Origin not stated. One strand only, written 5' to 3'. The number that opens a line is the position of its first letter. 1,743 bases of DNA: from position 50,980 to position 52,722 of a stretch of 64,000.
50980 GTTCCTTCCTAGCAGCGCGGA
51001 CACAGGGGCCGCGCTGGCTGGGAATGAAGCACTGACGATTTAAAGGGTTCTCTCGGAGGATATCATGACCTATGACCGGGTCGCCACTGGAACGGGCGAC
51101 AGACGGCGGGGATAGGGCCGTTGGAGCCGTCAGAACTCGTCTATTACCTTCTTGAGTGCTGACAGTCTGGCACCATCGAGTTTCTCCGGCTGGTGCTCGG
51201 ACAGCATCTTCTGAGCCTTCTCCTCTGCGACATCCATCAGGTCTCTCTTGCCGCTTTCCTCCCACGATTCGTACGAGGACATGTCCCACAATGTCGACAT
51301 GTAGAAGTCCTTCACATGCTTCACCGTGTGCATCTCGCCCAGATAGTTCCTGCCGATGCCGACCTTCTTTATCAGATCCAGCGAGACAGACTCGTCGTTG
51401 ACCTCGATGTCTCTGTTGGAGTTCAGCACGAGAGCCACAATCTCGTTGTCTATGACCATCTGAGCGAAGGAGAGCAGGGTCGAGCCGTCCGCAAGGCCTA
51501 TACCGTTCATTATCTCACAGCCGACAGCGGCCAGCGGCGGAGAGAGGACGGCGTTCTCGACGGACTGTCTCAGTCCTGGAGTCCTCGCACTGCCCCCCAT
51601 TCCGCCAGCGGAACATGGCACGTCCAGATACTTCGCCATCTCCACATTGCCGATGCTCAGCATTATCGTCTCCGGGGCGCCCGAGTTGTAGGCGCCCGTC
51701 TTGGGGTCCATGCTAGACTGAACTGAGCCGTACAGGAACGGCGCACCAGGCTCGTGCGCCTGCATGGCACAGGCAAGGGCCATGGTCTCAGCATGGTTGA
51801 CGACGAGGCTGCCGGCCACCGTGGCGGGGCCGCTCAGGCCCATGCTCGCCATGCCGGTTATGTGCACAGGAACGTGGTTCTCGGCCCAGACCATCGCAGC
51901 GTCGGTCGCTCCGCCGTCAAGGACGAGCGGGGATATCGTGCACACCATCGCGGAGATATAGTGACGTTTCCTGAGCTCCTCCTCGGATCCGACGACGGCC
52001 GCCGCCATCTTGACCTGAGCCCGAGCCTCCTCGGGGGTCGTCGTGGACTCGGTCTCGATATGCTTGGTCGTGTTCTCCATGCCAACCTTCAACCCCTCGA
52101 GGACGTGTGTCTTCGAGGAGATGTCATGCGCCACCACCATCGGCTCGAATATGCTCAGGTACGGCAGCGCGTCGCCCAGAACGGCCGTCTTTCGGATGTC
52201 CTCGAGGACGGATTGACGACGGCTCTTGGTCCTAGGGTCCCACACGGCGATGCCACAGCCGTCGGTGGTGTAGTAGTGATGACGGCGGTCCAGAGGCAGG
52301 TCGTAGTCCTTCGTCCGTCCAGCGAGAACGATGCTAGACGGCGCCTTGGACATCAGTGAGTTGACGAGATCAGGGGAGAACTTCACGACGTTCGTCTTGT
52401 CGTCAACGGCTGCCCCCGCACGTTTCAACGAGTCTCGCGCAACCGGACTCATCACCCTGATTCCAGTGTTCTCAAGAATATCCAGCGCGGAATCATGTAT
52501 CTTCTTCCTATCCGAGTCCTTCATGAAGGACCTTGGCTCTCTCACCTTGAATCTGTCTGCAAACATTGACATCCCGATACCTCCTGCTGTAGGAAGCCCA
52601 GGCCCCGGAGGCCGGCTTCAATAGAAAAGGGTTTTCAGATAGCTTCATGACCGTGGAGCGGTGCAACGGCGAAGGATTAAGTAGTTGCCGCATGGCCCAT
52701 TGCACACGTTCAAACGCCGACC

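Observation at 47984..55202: Cluster of three pyrrolysine-free methylamine-type methyltransferases with a corrinoid protein, radical SAM enzyme and DMT transporter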

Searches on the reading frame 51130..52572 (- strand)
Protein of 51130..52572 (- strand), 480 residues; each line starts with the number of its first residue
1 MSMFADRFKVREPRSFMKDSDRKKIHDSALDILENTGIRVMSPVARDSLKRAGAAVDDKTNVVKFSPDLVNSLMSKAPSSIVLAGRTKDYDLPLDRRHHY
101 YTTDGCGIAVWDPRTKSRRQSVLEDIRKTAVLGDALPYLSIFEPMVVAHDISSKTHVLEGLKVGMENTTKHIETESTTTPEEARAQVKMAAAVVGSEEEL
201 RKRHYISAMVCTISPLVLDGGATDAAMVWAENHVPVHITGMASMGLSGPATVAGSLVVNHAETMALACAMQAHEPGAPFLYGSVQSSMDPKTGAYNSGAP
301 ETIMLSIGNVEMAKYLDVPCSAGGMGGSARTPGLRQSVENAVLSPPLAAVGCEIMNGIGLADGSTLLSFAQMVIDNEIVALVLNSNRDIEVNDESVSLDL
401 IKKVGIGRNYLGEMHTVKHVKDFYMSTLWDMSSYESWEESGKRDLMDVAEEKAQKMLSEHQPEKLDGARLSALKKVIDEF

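Call 3: search_protein_families(library=pfam, proteins=[window:51130-52572:-], max_evalue=0.01)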
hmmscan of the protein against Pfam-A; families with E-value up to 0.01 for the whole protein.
window:51130-52572:- (480 aa): 1 family
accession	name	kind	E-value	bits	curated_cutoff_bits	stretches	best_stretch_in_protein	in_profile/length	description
PF06253.16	MTTB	-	1.6e-85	287.5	25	1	16-478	33-493/500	Trimethylamine methyltransferase (MTTB)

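Call 4: search_protein_families(library=ncbifam, proteins=[window:51130-52572:-], max_evalue=0.01)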
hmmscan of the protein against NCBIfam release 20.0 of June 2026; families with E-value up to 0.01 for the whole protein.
window:51130-52572:- (480 aa): 1 family
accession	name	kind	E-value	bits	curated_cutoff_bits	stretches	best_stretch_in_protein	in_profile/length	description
TIGR02369.2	trimeth_pyl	equivalog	7.5e-118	394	525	1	18-479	7-467/469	[trimethylamine--corrinoid protein] Co-methyltransferase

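Call 6: search_solved_structures(query=window:51130-52572:-, show_alignments=3, max_evalue=0.01)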
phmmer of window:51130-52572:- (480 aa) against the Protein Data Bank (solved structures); distinct sequences matched with E-value up to 0.01: 5.
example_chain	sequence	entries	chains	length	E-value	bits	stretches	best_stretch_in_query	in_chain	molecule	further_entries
7xcl_A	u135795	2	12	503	8.1e-56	192.8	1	20-478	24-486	Trimethylamine methyltransferase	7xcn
7xcm_A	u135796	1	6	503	9.5e-56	192.5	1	20-478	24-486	Trimethylamine methyltransferase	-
9yce_A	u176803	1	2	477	6.6e-45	156.8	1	18-467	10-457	Glycine betaine methyltransferase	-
2qne_A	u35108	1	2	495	6.7e-45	156.8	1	17-467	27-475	Putative methyltransferase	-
4yyc_A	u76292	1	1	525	2.4e-35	125.3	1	23-477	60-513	Putative trimethylamine methyltransferase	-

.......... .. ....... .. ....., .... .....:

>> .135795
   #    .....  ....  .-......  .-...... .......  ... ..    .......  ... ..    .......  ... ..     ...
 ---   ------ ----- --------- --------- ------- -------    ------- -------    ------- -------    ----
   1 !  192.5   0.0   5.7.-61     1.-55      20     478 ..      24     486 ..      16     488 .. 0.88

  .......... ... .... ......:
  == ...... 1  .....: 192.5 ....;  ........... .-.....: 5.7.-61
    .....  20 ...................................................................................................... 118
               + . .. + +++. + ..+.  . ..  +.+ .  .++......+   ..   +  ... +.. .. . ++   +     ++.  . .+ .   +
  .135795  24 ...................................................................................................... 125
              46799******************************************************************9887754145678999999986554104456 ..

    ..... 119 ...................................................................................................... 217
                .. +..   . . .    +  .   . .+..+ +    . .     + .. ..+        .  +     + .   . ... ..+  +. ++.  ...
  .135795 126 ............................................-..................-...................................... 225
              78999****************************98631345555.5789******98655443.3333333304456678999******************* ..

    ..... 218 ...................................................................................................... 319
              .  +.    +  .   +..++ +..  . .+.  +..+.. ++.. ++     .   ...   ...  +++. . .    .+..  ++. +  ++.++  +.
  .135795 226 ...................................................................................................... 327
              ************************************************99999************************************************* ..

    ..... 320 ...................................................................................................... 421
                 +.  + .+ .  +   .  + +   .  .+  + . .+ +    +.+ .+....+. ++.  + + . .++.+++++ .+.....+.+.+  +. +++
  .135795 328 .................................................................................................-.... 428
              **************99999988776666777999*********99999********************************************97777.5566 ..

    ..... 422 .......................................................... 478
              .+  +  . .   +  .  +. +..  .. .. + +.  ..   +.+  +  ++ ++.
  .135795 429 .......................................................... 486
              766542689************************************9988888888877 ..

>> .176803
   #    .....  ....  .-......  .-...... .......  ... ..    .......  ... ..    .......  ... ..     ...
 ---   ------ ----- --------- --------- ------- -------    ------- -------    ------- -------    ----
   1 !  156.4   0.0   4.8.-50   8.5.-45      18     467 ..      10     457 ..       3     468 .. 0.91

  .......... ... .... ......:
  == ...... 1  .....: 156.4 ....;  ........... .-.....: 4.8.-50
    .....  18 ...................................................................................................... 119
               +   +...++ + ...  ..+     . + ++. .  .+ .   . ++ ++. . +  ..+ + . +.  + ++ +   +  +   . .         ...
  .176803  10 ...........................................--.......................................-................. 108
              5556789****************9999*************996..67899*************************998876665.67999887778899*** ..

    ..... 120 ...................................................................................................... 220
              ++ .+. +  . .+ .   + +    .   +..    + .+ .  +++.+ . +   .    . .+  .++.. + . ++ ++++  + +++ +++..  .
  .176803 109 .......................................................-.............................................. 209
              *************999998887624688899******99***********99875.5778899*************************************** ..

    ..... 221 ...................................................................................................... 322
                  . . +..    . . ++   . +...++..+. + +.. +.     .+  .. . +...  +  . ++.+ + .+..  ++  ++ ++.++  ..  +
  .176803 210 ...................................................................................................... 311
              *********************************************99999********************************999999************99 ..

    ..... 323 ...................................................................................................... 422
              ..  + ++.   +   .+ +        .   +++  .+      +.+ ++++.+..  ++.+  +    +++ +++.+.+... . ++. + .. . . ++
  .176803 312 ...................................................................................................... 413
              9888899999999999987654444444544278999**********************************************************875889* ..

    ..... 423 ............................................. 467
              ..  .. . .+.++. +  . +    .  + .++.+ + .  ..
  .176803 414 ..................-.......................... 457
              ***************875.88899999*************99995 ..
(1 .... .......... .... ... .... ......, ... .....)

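Call 8: find_encoding_contigs(protein=window:51130-52572:-, flank=10000, max_places=6)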
Protein window:51130-52572:- (480 aa): 9 contigs read that carry it; 6 places shown.
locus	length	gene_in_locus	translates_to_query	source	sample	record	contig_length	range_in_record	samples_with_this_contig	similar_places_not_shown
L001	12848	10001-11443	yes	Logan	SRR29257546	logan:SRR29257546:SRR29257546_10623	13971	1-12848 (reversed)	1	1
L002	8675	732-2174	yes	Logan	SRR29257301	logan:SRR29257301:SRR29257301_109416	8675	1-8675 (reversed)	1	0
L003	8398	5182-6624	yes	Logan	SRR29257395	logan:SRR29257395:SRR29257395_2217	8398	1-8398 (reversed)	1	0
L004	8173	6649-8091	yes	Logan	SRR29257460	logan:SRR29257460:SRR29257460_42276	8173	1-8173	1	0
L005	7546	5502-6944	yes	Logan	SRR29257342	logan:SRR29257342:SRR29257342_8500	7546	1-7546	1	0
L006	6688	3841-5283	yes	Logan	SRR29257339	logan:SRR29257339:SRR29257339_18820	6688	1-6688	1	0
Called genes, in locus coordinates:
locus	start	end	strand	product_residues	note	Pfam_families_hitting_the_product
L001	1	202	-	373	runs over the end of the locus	PF01817:CM_2, PF02826:2-Hacid_dh_C (weak), PF02153:PDH_N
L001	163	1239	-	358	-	PF01264:Chorismate_synt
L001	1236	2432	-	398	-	PF00275:EPSP_synthase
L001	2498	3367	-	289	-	PF00288:GHMP_kinases_N, PF08544:GHMP_kinases_C (weak)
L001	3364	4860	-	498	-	PF01487:DHquinase_I, PF08501:Shikimate_dh_N, PF18317:SDH_C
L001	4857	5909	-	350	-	PF01959:DHQS, PF26558:DHQS_2nd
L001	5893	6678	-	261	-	PF01791:DeoC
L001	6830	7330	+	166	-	-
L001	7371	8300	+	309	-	PF00892:EamA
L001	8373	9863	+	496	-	PF06253:MTTB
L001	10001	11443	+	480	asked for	PF06253:MTTB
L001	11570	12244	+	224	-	PF02607:B12-binding_2, PF02310:B12-binding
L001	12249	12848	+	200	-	?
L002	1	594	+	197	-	?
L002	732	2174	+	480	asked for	PF06253:MTTB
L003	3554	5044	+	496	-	PF06253:MTTB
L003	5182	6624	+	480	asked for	PF06253:MTTB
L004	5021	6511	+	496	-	PF06253:MTTB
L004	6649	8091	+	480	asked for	PF06253:MTTB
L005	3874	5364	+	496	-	PF06253:MTTB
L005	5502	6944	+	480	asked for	PF06253:MTTB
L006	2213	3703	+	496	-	PF06253:MTTB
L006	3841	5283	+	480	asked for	PF06253:MTTB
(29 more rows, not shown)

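Call 28: find_homologous_proteins(query=window:51130-52572:-, max_evalue=0.00001)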
Query window:51130-52572:- (480 aa): 403 proteins with E <= 0.00001 among 8000 candidates; the best 120 are listed.
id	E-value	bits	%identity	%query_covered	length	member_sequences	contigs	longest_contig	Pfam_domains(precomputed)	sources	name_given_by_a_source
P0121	0.0e+0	1067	100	100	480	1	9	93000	PF06253.17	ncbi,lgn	-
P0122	0.0e+0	1065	100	100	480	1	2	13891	PF06253.17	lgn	-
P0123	0.0e+0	1014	94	100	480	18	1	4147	PF06253.17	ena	-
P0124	1.3e-277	939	87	100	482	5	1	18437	PF06253.17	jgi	jgi:trimethylamine--corrinoid protein Co-methyltransferase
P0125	5.8e-271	917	84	100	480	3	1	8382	PF06253.17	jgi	jgi:trimethylamine--corrinoid protein Co-methyltransferase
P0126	1.2e-267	906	83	100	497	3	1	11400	PF06253.17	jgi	-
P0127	1.2e-266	903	83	100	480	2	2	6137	PF06253.17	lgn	-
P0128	8.6e-265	896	83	100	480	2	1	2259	PF06253.17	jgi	jgi:trimethylamine--corrinoid protein Co-methyltransferase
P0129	5.9e-258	874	80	100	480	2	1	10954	PF06253.17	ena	-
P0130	3.4e-257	871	80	100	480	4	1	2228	PF06253.17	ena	-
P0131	8.4e-249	844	76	100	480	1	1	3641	PF06253.17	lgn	-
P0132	1.2e-248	843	75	100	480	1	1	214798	PF06253.17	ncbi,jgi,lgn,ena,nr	ncbi:MAG: trimethylamine methyltransferase family protein [Thermoplasmata archaeon]|nr:trimethylamin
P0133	1.8e-248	843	80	97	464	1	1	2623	PF06253.17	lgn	-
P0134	5.2e-248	841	77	100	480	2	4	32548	PF06253.17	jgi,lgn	jgi:trimethylamine--corrinoid protein Co-methyltransferase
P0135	2.9e-244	829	75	99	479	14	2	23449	PF06253.17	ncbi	-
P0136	1.2e-243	827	75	99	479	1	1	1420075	PF06253.17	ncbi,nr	ncbi:MAG: trimethylamine methyltransferase family protein [Methanobacteriota archaeon]|nr:MAG: trime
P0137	5.8e-242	821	74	99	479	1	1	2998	PF06253.17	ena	-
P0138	9.4e-240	814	74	99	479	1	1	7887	PF06253.17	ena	-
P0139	3.4e-238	809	74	98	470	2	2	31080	PF06253.17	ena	-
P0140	1.6e-236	803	73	100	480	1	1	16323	PF06253.17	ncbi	-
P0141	2.3e-235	799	73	99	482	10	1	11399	PF06253.17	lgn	-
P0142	7.6e-221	752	72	96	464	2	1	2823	PF06253.17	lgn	-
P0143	4.4e-202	690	61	100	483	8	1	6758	PF06253.17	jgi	-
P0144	4.1e-199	680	60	100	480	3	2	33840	PF06253.17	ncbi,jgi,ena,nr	ncbi:MAG TPA: hypothetical protein ENN25_00540 [Euryarchaeota archaeon]|nr:hypothetical protein [Eur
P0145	3.6e-197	674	62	100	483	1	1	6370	PF06253.17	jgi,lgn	-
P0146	2.8e-196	671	61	100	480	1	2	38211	PF06253.17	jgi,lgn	-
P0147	7.0e-196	669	62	100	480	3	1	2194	PF06253.17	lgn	-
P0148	1.6e-195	668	61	100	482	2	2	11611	PF06253.17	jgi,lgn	jgi:trimethylamine--corrinoid protein Co-methyltransferase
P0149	3.1e-195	667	62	100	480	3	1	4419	PF06253.17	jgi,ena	-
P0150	4.0e-195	667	60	100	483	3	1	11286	PF06253.17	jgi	jgi:trimethylamine--corrinoid protein Co-methyltransferase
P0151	1.0e-194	665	60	100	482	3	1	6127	PF06253.17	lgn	-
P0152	1.5e-194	665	61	100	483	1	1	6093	PF06253.17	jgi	-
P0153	2.0e-193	661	60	99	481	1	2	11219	PF06253.17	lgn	-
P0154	6.7e-193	659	60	100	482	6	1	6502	PF06253.17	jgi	-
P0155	2.4e-192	658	60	100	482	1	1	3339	PF06253.17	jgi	jgi:trimethylamine--corrinoid protein Co-methyltransferase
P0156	2.6e-191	654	60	100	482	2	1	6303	PF06253.17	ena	-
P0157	2.7e-191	654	59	100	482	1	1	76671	PF06253.17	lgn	-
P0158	5.6e-191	653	60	100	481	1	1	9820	PF06253.17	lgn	-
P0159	3.0e-190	651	59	100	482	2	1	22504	PF06253.17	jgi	-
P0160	3.6e-190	650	58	100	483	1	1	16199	PF06253.17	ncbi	-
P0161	3.8e-190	650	59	99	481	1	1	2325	PF06253.17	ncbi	-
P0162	7.9e-190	649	60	99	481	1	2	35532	PF06253.17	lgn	-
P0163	1.1e-189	649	60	98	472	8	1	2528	PF06253.17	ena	-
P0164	3.7e-189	647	58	100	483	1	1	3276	PF06253.17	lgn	-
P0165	3.4e-188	644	58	100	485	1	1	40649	PF06253.17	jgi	-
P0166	5.0e-188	643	58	100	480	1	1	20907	PF06253.17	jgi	jgi:trimethylamine--corrinoid protein Co-methyltransferase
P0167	7.1e-188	643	58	100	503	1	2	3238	PF06253.17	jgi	jgi:trimethylamine--corrinoid protein Co-methyltransferase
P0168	3.8e-187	641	59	100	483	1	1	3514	PF06253.17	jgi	-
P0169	1.4e-186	639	58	100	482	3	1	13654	PF06253.17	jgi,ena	-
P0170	2.6e-186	638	60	97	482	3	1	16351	PF06253.17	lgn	-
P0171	5.0e-186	637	58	99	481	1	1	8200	PF06253.17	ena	-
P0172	9.0e-186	636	58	100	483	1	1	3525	PF06253.17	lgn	-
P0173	2.3e-185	635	58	100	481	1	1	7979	PF06253.17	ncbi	-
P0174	2.3e-185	635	58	97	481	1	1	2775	PF06253.17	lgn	-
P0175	4.8e-185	634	58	100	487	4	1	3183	PF06253.17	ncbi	-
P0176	1.1e-184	632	57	100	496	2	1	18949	PF06253.17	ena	-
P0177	1.6e-184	632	57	100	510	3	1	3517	PF06253.17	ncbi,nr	ncbi:MAG: trimethylamine methyltransferase family protein [Candidatus Thermoplasmatota archaeon]|nr:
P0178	2.0e-184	632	59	97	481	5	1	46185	PF06253.17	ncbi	ncbi:MAG: trimethylamine methyltransferase family protein [Thermoplasmata archaeon]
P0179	3.4e-184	631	57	100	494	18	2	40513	PF06253.17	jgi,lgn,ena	jgi:trimethylamine--corrinoid protein Co-methyltransferase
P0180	6.9e-184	630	58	100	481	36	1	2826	PF06253.17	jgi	jgi:trimethylamine--corrinoid protein Co-methyltransferase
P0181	8.5e-184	629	56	100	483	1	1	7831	PF06253.17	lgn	-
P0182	1.3e-183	629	58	100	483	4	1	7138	PF06253.17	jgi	jgi:trimethylamine--corrinoid protein Co-methyltransferase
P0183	4.8e-183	627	56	100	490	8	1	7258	PF06253.17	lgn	-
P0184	5.3e-183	627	58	100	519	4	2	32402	PF06253.17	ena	-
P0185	5.6e-183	627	57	99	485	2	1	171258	PF06253.17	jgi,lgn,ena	-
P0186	1.2e-182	626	56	100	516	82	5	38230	PF06253.17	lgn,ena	-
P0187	1.7e-182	625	56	100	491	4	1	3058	PF06253.17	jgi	jgi:trimethylamine--corrinoid protein Co-methyltransferase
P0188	2.9e-182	624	57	100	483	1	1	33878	PF06253.17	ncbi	-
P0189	3.9e-182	624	56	100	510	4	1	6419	PF06253.17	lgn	-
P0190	4.8e-182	624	57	100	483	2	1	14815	PF06253.17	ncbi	-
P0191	5.1e-182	624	57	100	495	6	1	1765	PF06253.17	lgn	-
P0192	6.3e-182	623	58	100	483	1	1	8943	PF06253.17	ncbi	-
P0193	7.4e-182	623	57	100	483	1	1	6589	PF06253.17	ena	-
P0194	7.5e-182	623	56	100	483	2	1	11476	PF06253.17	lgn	-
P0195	7.8e-182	623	57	100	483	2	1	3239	PF06253.17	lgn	-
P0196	8.2e-182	623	57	100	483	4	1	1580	PF06253.17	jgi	jgi:trimethylamine--corrinoid protein Co-methyltransferase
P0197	1.4e-181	622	58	100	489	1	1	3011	PF06253.17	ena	-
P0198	1.7e-181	622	57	100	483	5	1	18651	PF06253.17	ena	-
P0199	2.1e-181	622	56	100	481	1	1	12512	PF06253.17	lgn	-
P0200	5.4e-181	620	58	99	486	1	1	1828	PF06253.17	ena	-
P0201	6.7e-181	620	56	99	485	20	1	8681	PF06253.17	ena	-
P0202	8.0e-181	620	58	99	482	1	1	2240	PF06253.17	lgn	-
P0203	1.1e-180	619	56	99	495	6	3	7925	PF06253.17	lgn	-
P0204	1.3e-180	619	55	100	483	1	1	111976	PF06253.17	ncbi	-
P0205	2.1e-180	618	56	100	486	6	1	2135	PF06253.17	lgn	-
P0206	3.4e-180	618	56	100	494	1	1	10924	PF06253.17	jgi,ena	-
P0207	3.6e-180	618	56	100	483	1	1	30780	PF06253.17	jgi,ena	-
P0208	3.9e-180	617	56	100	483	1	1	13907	PF06253.17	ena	-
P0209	4.3e-180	617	56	100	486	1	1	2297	PF06253.17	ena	-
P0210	4.9e-180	617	57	100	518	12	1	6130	PF06253.17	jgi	jgi:trimethylamine--corrinoid protein Co-methyltransferase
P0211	6.0e-180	617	58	100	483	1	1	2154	PF06253.17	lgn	-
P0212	6.4e-180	617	58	97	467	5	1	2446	PF06253.17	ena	-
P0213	7.6e-180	616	58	100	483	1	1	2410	PF06253.17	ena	-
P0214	8.9e-180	616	56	100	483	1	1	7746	PF06253.17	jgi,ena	-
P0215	1.0e-179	616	56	100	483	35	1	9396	PF06253.17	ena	-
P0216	1.0e-179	616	57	100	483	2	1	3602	PF06253.17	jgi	jgi:trimethylamine--corrinoid protein Co-methyltransferase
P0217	1.8e-179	615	56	100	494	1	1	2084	PF06253.17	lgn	-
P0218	2.4e-179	615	56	99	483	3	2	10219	PF06253.17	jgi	-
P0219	3.4e-179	614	56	100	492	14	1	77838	PF06253.17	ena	-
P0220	3.5e-179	614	56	100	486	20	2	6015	PF06253.17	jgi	jgi:trimethylamine--corrinoid protein Co-methyltransferase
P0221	3.7e-179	614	56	99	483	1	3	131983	PF06253.17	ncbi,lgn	-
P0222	4.2e-179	614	56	100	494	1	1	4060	PF06253.17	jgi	jgi:trimethylamine--corrinoid protein Co-methyltransferase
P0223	4.3e-179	614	56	100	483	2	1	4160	PF06253.17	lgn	-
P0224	5.7e-179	614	56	100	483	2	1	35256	PF06253.17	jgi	jgi:trimethylamine--corrinoid protein Co-methyltransferase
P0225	5.7e-179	614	55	100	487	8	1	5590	PF06253.17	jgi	-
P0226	5.8e-179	614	56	100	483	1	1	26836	PF06253.17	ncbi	-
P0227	6.0e-179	613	56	100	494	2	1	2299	PF06253.17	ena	-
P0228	1.3e-178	612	55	100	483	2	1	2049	PF06253.17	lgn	-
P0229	2.1e-178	612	56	100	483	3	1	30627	PF06253.17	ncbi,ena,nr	ncbi:MAG: hypothetical protein A3K60_08135 [Euryarchaeota archaeon RBG_19FT_COMBO_56_21]|nr:MAG: hyp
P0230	2.3e-178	612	56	100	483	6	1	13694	PF06253.17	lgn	-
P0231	2.5e-178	611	56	100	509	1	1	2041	PF06253.17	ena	-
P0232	3.0e-178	611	56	100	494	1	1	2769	PF06253.17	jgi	jgi:trimethylamine--corrinoid protein Co-methyltransferase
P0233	3.0e-178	611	56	100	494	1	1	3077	PF06253.17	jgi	jgi:trimethylamine--corrinoid protein Co-methyltransferase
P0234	3.2e-178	611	55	99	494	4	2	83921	PF06253.17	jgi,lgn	-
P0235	3.8e-178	611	56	100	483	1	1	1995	PF06253.17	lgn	-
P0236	4.1e-178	611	58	97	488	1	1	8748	PF06253.17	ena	-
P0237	7.2e-178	610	58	97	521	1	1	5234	PF06253.17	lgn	-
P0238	1.4e-177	609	57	100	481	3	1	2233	PF06253.17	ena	-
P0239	1.7e-177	609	56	100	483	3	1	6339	PF06253.17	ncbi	-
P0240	1.9e-177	609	55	100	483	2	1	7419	PF06253.17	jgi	jgi:trimethylamine--corrinoid protein Co-methyltransferase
